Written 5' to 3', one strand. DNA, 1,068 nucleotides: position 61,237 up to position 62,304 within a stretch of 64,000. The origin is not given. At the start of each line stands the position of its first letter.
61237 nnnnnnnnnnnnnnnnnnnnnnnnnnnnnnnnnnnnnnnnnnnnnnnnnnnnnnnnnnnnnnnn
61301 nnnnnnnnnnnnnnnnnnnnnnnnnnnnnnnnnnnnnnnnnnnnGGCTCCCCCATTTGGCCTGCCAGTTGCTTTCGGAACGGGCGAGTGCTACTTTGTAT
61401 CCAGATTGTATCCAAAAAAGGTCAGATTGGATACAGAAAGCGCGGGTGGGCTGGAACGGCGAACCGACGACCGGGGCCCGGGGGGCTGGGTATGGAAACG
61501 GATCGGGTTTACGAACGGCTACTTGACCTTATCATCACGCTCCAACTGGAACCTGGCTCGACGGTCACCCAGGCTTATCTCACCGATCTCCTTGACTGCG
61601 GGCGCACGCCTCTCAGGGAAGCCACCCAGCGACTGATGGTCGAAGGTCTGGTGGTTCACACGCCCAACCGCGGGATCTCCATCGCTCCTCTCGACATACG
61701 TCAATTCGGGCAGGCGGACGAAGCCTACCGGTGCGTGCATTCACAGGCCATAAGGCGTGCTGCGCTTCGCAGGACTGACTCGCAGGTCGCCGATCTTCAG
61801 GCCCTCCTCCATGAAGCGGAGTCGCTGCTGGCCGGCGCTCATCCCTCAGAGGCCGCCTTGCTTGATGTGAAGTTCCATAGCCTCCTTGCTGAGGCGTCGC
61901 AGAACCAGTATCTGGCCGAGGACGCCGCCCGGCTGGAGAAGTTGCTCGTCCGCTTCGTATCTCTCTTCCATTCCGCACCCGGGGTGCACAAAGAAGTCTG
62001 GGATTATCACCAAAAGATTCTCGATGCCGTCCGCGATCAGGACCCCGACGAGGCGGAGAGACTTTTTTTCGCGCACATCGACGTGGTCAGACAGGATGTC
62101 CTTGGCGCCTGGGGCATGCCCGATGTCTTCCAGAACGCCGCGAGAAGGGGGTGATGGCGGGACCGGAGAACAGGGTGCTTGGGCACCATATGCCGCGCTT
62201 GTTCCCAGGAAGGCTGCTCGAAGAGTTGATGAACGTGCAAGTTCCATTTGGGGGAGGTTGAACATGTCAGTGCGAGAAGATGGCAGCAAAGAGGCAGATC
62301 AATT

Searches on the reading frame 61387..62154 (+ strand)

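Call 30: search_protein_families(library=pfam, proteins=[window:61387-62154:+], max_evalue=0.0001)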
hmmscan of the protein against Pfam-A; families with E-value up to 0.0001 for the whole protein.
window:61387-62154:+ (255 aa): 2 families
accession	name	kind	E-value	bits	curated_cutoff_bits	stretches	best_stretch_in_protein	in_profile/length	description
PF07729.17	FCD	-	7.3e-22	78.6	24.3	1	118-232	10-124/125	FCD domain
PF00392.27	GntR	-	9.2e-12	44.9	27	1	38-98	2-63/64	Bacterial regulatory proteins, gntR family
